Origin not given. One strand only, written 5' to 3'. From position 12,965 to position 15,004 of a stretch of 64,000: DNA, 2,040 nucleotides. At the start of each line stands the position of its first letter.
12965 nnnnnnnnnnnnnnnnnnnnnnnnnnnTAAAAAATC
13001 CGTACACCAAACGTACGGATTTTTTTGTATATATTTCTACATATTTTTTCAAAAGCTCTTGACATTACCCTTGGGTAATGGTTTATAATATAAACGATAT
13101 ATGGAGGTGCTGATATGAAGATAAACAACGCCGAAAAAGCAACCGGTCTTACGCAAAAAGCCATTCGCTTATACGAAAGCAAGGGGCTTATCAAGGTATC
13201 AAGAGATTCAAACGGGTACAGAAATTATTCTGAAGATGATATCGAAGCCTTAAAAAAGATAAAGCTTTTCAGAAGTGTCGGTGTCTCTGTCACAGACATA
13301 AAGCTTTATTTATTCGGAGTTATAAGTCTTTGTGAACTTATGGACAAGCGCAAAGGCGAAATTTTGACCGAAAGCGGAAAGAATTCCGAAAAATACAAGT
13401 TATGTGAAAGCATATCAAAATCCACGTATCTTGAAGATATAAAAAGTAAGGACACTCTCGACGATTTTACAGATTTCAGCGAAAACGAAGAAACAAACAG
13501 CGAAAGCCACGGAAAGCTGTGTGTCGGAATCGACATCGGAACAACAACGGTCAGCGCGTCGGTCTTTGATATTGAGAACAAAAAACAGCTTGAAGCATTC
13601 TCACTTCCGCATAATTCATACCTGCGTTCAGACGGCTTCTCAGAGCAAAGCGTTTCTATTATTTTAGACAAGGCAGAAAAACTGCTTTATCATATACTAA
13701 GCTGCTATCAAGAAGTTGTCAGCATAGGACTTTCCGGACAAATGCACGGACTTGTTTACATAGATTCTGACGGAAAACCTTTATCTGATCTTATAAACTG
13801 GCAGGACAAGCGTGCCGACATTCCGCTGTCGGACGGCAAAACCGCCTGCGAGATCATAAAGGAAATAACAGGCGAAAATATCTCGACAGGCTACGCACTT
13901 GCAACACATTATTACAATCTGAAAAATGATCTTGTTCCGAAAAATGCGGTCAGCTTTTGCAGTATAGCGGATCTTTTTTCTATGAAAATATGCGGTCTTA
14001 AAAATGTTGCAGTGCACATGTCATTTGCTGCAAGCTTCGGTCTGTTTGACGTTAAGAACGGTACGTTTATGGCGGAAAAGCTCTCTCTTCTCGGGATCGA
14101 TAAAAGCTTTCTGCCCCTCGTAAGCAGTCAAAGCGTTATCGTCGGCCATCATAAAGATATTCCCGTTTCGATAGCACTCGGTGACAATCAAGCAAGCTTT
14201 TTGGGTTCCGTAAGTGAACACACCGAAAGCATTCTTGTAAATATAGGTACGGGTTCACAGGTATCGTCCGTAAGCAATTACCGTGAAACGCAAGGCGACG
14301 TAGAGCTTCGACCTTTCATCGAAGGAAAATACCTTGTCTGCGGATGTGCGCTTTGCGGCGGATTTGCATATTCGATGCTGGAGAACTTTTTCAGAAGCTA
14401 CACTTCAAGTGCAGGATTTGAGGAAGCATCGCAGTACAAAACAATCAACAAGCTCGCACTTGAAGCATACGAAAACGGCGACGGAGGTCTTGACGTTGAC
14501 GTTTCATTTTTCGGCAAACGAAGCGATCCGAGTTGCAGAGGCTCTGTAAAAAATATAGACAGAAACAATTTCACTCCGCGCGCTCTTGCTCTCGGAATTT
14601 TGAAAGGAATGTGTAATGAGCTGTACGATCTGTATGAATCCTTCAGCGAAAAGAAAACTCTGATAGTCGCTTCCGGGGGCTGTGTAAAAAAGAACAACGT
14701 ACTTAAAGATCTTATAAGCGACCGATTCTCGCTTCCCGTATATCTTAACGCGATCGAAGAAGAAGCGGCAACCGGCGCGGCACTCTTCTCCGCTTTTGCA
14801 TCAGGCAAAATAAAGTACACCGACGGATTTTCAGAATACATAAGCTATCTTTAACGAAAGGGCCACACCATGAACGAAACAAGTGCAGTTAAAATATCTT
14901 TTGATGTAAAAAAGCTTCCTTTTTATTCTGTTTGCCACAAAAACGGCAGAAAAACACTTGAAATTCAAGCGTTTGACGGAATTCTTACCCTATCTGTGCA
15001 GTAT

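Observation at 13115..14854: Unusual domain fusion: MerR DNA-binding domain plus a full FGGY sugar kinase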

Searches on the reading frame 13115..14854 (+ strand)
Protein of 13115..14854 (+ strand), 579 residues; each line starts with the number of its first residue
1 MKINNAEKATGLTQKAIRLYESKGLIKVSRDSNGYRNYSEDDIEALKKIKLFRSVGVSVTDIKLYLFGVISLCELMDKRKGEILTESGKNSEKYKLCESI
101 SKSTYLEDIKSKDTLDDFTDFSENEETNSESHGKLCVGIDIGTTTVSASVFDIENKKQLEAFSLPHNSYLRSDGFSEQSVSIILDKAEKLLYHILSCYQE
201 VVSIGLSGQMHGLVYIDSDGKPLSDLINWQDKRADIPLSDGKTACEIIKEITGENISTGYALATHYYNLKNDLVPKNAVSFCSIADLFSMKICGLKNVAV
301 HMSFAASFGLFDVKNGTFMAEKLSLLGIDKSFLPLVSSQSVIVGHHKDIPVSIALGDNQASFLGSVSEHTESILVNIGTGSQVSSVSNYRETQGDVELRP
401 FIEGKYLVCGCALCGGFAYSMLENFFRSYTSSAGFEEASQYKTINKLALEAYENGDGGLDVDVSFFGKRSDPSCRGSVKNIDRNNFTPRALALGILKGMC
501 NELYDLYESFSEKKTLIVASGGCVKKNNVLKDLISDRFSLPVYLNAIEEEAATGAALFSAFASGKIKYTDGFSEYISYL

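Call 3: search_protein_families(library=pfam, proteins=[window:13115-14854:+], max_evalue=0.01)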
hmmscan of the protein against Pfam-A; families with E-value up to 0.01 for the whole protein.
window:13115-14854:+ (579 aa): 6 families
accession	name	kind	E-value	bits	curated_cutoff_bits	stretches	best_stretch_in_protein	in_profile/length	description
PF00370.27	FGGY_N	-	2.7e-24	86.6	28.8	1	136-364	2-245/245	FGGY family of carbohydrate kinases, N-terminal domain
PF13411.12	MerR_1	-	9.2e-16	58.2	21.6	1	1-66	1-66/69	MerR HTH family regulatory protein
PF02782.22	FGGY_C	-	1.5e-08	35.1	27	1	405-562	37-197/198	FGGY family of carbohydrate kinases, C-terminal domain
PF00376.29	MerR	-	2.5e-08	34.1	28.2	1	8-38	7-38/38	MerR family regulatory protein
PF17651.6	Raco_middle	-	0.0066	16.5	26.8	0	137-162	3-28/163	RACo middle region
PF01869.26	BcrAD_BadFG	-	0.0066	16.4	31.5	0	137-163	1-27/271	BadF/BadG/BcrA/BcrD ATPase family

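Call 4: search_protein_families(library=ncbifam, proteins=[window:13115-14854:+], max_evalue=0.01)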
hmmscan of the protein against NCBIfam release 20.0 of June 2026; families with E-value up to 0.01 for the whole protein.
window:13115-14854:+ (579 aa): 25 families
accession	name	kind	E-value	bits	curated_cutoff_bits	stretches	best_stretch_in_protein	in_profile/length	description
TIGR01312.1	XylB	equivalog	5e-33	114.4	380.25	1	137-570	1-446/481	xylulokinase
TIGR01314.1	gntK_FGGY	equivalog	3.4e-22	78.7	648.55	1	137-574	3-461/505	gluconokinase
TIGR01311.1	glycerol_kin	equivalog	1.2e-20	73.4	590.35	2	135-381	2-266/496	glycerol kinase GlpK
NF000756.0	PRK00047.1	subfamily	1.9e-15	56.2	498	1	134-381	5-270/502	glycerol kinase GlpK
TIGR02044.1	CueR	equivalog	9.5e-14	51.6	147.4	1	1-65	1-66/127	Cu(I)-responsive transcriptional regulator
NF041849.1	trans_regNmlR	equivalog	2.1e-13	50.3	175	1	1-85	1-85/117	stress response transcriptional regulator NmlR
NF007590.0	PRK10227.1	equivalog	1.1e-09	38.4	244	1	1-60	1-61/135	Cu(I)-responsive transcriptional regulator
NF047375.1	HeatShock_HspR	equivalog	1e-07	31.8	105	1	3-64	6-68/92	heat shock protein transcriptional repressor HspR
NF007069.0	PRK09514.1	equivalog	1.8e-07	31.2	143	1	2-64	3-66/141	Zn(2+)-responsive transcriptional regulator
TIGR02051.1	MerR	equivalog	2e-07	31.3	150.85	1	3-66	2-66/124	mercury resistance transcriptional regulator MerR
NF003154.0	PRK04123.1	equivalog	2.9e-07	29.6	428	1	517-568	446-495/554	ribulokinase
NF053740.1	TransRegTnrAGPos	equivalog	3.9e-07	30.2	140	1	6-63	18-75/108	hypothetical protein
NF047377.1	heat_HspR_dupli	exception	3.9e-07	29.8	300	1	13-63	18-69/214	heat shock protein transcriptional repressor HspR, fused homodimer type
TIGR02047.1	CadR-PbrR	equivalog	6.2e-07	29.5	151.45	1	1-63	1-64/127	Cd(II)/Pb(II)-responsive transcriptional regulator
TIGR02043.1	ZntR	equivalog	8.3e-07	29.2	167.95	1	2-64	3-66/131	Zn(2+)-responsive transcriptional regulator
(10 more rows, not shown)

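Call 5: find_homologous_proteins(query=window:13115-14854:+)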
Query window:13115-14854:+ (579 aa): 2009 proteins with E <= 0.001 among 8000 candidates; the best 120 are listed.
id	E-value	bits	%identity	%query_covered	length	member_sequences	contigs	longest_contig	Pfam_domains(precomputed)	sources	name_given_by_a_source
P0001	0.0e+0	1279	100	100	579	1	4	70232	PF00376.30,PF00370.28,PF13411.13,PF02782.23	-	-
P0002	3.3e-257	873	68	99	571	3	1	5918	PF00376.30,PF00370.28,PF13411.13,PF02782.23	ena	-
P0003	5.1e-257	872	67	100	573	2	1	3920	PF00376.30,PF00370.28,PF13411.13,PF02782.23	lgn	-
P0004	9.0e-256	868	68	100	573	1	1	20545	PF00376.30,PF00370.28,PF13411.13,PF02782.23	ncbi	-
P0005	9.0e-256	868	66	100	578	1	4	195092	PF00376.30,PF00370.28,PF13411.13,PF02782.23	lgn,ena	-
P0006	1.8e-255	867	67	100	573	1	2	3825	PF00376.30,PF00370.28,PF13411.13,PF02782.23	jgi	-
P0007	3.7e-255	866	67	100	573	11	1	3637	PF00376.30,PF00370.28,PF13411.13,PF02782.23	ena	-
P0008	9.3e-255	865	67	100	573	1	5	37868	PF00376.30,PF00370.28,PF13411.13,PF02782.23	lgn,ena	-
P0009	4.4e-254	862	67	100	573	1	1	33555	PF00376.30,PF00370.28,PF13411.13,PF02782.23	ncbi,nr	ncbi:MAG: MerR family transcriptional regulator [Clostridia bacterium]|nr:MerR family transcriptiona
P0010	8.7e-254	861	66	100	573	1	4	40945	PF00376.30,PF00370.28,PF13411.13,PF02782.23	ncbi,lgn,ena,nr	ncbi:MAG: MerR family transcriptional regulator [Clostridia bacterium]|nr:MerR family transcriptiona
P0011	6.7e-252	855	66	100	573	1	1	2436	PF00376.30,PF00370.28,PF13411.13,PF02782.23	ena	-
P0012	7.5e-252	855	66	99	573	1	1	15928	PF00376.30,PF00370.28,PF13411.13,PF02782.23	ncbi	-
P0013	1.2e-251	854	65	100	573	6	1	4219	PF00376.30,PF00370.28,PF13411.13,PF02782.23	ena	-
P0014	2.7e-251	853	66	100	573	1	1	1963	PF00376.30,PF00370.28,PF13411.13,PF02782.23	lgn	-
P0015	3.6e-251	853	67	100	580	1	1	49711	PF00376.30,PF00370.28,PF13411.13,PF02782.23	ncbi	-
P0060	1.2e-237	808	63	100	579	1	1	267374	PF00376.30,PF00370.28,PF13411.13,PF02782.23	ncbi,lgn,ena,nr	ncbi:MAG: MerR family transcriptional regulator [Clostridia bacterium]|nr:MerR family transcriptiona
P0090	2.0e-230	784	61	100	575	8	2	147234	PF01869.27,PF00376.30,PF00370.28,PF13411.13,PF02782.23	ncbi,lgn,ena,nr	ncbi:MAG: MerR family transcriptional regulator [Ruminococcaceae bacterium]|nr:MerR family transcrip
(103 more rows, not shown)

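Call 6: search_solved_structures(query=window:13115-14854:+, max_evalue=0.001, show_alignments=2)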
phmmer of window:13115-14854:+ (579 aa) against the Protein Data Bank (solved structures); distinct sequences matched with E-value up to 0.001: 38.
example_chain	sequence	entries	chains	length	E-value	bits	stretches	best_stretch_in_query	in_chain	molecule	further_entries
3gbt_A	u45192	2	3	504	4e-16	62.1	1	134-560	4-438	Gluconate kinase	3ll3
3flc_O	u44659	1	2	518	8.2e-12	47.9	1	134-570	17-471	Glycerol kinase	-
1r59_O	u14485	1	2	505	1.2e-11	47.4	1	137-570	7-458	Glycerol kinase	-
3h45_X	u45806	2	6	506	1.3e-11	47.2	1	136-570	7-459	Glycerol kinase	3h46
3h3n_X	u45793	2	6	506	1.3e-11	47.2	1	136-570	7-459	Glycerol kinase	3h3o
3d7e_O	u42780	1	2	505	1.4e-11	47.1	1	137-570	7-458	Glycerol kinase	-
1xup_O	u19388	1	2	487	1.5e-11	47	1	137-570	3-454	Glycerol kinase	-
6k78_A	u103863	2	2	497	1.1e-10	44.2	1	134-387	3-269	Glycerol kinase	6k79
6k78_B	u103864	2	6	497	1.4e-10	43.8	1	134-386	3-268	Glycerol kinase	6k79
2zf5_O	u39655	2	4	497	1.5e-10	43.7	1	134-386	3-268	Glycerol kinase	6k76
2dpn_A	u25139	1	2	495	3.6e-09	39.2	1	138-569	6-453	Glycerol kinase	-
4c23_A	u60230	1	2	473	8.2e-08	34.7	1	135-383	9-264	L-FUCULOSE KINASE FUCK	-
4wls_A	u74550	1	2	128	1e-07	34.4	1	1-60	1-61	HTH-type transcriptional regulator CueR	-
6ude_A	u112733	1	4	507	1.1e-07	34.3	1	133-565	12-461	Glycerol kinase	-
1q05_A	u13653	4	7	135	1.1e-07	34.2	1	1-60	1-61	Transcriptional regulator cueR | HTH-type transcriptional regulator CueR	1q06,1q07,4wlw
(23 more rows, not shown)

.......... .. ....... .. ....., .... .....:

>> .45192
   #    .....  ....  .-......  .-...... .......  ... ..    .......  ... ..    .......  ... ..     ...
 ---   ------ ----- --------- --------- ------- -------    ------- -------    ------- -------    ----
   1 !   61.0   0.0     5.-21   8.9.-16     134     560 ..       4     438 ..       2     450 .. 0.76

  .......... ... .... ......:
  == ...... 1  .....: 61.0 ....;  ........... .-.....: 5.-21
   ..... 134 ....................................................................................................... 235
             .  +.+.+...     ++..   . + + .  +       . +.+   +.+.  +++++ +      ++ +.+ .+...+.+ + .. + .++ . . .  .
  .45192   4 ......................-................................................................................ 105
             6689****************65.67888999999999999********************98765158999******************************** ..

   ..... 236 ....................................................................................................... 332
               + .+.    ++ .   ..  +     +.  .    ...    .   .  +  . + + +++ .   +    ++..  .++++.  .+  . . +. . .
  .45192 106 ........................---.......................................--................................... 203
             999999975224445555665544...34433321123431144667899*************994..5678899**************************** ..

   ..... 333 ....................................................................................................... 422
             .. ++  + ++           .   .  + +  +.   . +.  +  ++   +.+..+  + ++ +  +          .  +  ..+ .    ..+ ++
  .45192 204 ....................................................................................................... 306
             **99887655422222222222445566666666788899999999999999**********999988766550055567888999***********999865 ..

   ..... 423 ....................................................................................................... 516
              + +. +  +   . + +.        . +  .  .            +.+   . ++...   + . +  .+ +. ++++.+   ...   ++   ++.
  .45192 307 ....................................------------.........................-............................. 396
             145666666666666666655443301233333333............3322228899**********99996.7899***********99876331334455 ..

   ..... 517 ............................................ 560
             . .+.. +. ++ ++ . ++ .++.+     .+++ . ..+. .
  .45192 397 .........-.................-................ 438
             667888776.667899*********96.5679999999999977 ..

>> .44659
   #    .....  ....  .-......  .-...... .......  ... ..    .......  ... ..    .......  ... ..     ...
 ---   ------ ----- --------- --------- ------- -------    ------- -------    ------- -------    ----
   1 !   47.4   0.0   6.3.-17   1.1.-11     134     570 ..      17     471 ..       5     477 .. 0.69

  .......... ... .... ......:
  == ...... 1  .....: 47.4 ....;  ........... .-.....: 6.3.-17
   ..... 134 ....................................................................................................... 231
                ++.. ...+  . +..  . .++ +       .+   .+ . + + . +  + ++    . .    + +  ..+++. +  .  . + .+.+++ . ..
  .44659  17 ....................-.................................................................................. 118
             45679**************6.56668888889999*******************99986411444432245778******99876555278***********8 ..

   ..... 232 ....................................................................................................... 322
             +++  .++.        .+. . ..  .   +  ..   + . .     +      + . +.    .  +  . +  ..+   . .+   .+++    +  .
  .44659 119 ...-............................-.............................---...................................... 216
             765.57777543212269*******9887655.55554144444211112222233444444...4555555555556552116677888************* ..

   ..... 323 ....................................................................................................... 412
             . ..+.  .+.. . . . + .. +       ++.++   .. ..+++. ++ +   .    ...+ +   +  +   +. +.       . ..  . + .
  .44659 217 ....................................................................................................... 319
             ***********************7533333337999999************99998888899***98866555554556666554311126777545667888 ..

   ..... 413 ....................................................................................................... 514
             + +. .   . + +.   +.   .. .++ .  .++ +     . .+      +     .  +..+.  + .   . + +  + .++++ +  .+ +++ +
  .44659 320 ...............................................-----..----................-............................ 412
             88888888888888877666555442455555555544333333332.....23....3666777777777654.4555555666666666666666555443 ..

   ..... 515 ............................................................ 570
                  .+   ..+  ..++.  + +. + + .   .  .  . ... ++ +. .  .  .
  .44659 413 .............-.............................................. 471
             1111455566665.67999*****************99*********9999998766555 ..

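Call 14: find_related_loci(query=A1, collection=genome_contigs, flank=7000)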
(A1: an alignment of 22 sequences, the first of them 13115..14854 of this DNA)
Query A1 (579 aa) in genome_contigs; peptide patterns used: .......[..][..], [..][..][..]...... (x = any residue, [..] = any of these).
600 stretches matched a pattern (row limit reached: there are more); 581 encode a relative of the query (tblastn E <= 1e-3); the best 80 are kept; 80 distinct loci.
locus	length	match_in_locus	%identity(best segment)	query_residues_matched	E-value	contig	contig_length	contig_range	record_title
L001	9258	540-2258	66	1-579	0e+0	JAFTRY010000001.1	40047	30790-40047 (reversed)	MAG: Clostridia bacterium isolate RGIG4095 Roe_deer_Cecum.Co__c3993, whole genome shotgun sequence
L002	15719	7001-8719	67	1-579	0e+0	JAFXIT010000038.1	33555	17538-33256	MAG: Clostridia bacterium isolate RGIG6452 Sheep_Rectum.Co__c1973641, whole genome shotgun sequence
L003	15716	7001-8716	66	1-578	0e+0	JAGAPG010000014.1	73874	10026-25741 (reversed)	MAG: Clostridia bacterium isolate RGIG8649 Water_deer_Cecum.Co__c538816, whole genome shotgun sequence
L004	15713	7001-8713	67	1-577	0e+0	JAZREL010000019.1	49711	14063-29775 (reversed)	MAG: Eubacteriales bacterium isolate T1900045500_YK20190194.MAGScoT_cleanbin_000025 SGB_7488_k141_691819, whole genome s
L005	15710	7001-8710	66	1-576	0e+0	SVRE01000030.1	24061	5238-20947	MAG: Oscillospiraceae bacterium isolate SIG635 NODE_10186_length_24061_cov_1.740704, whole genome shotgun sequence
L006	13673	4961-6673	63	1-576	0e+0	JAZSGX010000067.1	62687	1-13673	MAG: Eubacteriales bacterium isolate T1900044577_TS20190043.MAGScoT_cleanbin_000013 SGB_511_k141_2013978, whole genome s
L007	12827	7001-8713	63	1-576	0e+0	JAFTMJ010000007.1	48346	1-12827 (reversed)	MAG: Clostridia bacterium isolate RGIG3950 Roe_deer_Cecum-3__c11016, whole genome shotgun sequence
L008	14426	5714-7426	62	1-578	0e+0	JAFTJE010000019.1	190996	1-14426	MAG: Clostridia bacterium isolate RGIG3867 Roe_deer_Cecum-1__c63538, whole genome shotgun sequence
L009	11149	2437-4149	62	1-576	0e+0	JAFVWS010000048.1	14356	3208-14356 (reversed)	MAG: Clostridia bacterium isolate RGIG5464 Sheep_Colon-5__c841528, whole genome shotgun sequence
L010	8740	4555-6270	62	1-577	0e+0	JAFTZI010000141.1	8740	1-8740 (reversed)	MAG: Clostridia bacterium isolate RGIG4287 Roe_deer_Colon.Co__c1651105, whole genome shotgun sequence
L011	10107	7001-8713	62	1-576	0e+0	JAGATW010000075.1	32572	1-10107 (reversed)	MAG: Clostridia bacterium isolate RGIG8769 Water_deer_Colon.Co__c918265, whole genome shotgun sequence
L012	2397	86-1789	63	1-576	0e+0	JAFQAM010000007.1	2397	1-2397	MAG: Clostridia bacterium isolate RGIG1642 Goat_Cecum-1__c12124, whole genome shotgun sequence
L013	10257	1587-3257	63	1-563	0e+0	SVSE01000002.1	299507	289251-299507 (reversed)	MAG: Oscillospiraceae bacterium isolate SIG661 NODE_298_length_299507_cov_9.944699, whole genome shotgun sequence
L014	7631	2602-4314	60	1-576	0e+0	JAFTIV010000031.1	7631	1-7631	MAG: Clostridia bacterium isolate RGIG3858 Roe_deer_Cecum-1__c114244, whole genome shotgun sequence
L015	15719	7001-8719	61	1-579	0e+0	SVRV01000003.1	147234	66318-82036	MAG: Oscillospiraceae bacterium isolate SIG652 NODE_2265_length_147234_cov_4.055939, whole genome shotgun sequence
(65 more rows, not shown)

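Call 27: find_encoding_contigs(protein=P0060, flank=10000, max_places=2)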
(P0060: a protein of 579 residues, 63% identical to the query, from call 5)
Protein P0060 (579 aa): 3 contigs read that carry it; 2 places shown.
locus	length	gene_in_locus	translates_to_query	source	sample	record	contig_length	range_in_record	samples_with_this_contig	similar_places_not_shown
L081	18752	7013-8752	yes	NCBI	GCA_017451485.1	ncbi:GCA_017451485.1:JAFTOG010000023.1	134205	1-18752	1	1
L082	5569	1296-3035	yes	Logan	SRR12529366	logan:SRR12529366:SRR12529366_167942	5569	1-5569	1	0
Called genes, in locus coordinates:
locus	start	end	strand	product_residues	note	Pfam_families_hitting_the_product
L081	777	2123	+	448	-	-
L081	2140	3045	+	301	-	PF00005:ABC_tran, PF13304:AAA_21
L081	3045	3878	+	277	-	-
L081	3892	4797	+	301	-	PF00005:ABC_tran, PF13304:AAA_21 (weak)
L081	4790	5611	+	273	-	PF12730:ABC2_membrane_4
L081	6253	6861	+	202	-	PF01476:LysM, PF00188:CAP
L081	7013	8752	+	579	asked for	PF00376:MerR (weak), PF13411:MerR_1, PF00370:FGGY_N, PF02782:FGGY_C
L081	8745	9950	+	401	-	PF00251:Glyco_hydro_32N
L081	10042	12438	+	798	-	PF22666:Glyco_hydro_2_N2, PF02837:Glyco_hydro_2_N (weak), PF00703:Glyco_hydro_2, PF17786:Mannosidase_ig (weak), PF17753:Ig_mannosidase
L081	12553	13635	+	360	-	PF03786:UxuA, PF01261:AP_endonuc_2 (faint)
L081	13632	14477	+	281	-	PF00106:adh_short, PF13561:adh_short_C2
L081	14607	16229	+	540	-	PF01978:TrmB (faint), PF08281:Sigma70_r4_2 (weak), PF01022:HTH_5 (faint), PF04545:Sigma70_r4 (faint), PF12840:HTH_20 (faint), PF13412:HTH_24 (faint)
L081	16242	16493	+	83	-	-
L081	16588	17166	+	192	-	-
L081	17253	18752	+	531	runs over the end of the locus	PF00654:Voltage_CLC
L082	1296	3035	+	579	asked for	PF00376:MerR (weak), PF13411:MerR_1, PF00370:FGGY_N, PF02782:FGGY_C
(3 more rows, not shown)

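Call 28: find_encoding_contigs(protein=P0005, flank=10000, max_places=2)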
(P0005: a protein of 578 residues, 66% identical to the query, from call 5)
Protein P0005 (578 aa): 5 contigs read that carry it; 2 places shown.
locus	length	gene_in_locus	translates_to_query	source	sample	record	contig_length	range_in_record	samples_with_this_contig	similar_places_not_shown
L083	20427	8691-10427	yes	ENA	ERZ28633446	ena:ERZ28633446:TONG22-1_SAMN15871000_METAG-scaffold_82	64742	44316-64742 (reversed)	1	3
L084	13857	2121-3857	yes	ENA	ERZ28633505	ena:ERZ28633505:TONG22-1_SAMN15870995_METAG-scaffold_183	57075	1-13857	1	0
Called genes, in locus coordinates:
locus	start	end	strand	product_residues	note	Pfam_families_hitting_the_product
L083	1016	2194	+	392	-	-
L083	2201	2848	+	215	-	-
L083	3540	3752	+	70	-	-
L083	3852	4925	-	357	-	PF01208:URO-D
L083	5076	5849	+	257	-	PF02311:AraC_binding (weak), PF12833:HTH_18, PF00165:HTH_AraC (weak)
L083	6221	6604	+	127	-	-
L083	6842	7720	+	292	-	PF03547:Mem_trans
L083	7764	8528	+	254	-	PF03629:SASA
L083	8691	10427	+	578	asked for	PF00376:MerR, PF13411:MerR_1, PF00370:FGGY_N, PF02782:FGGY_C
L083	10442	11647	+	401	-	PF00251:Glyco_hydro_32N, PF22847:Glyco_hydro_43_rel (faint)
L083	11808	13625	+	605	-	PF00890:FAD_binding_2 (faint), PF01134:GIDA (faint), PF01266:DAO (weak), PF12831:FAD_oxidored, PF13450:NAD_binding_8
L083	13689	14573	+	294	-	PF12146:Hydrolase_4 (faint)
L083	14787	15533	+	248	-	PF03372:Exo_endo_phos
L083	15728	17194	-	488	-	PF01120:Alpha_L_fucos, PF16757:Fucosidase_C (weak)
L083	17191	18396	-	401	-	-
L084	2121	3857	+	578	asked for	PF00376:MerR, PF13411:MerR_1, PF00370:FGGY_N, PF02782:FGGY_C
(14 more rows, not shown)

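Call 41: predict_structure(alignment_id=A2)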
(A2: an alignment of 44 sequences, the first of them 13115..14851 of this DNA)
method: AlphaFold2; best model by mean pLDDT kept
length: 579 residues; sequences in the alignment: 44
mean_pLDDT: 89.7   pTM: 0.89
mean pLDDT of the five models: 89.7, 88.8, 88.7, 88.0, 86.8
residues with pLDDT >= 90: 392; 70-90: 154; 50-70: 20; < 50: 13
segments of 3 or more residues with pLDDT < 50: 110-121
pLDDT, mean of each block of 10 residues (from residue 1): 90 88 84 85 91 88 89 91 79 85 60 40 53 92 95 94 92 84 96 89 96 96 94 91 96 92 97 97 98 96 95 95 97 95 97 96 96 88 94 88 95 81 91 86 93 93 86 87 92 95 94 94 86 96 94 98 96 93
secondary structure, 60 per line:
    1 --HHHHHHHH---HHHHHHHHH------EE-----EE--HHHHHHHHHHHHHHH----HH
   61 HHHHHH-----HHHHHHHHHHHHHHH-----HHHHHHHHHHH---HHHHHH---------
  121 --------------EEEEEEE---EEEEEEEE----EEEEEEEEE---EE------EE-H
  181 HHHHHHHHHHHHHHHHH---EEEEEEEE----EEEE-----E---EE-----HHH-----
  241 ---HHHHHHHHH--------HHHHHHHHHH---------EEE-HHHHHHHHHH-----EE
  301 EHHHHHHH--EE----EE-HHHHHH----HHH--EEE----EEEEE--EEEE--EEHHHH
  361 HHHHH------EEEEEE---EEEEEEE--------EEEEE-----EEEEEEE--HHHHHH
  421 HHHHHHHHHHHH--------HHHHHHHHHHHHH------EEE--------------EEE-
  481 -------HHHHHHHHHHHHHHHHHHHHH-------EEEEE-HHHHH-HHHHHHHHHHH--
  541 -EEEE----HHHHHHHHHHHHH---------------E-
elements in order: H3-10 H14-22 H40-54 H59-66 H72-86 H92-102 H106-111 E135-141 E145-152 E157-165 H180-197 E201-208 E213-216 H244-252 H261-270 E280-282 H284-293 E299-301 H302-308 H320-325 E335-337 E342-346 E349-352 H357-365 E372-377 E381-387 E396-400 E406-412 H415-432 H441-453 E460-462 E477-479 H488-508 E516-520 H522-526 H528-538 E542-545 H550-562
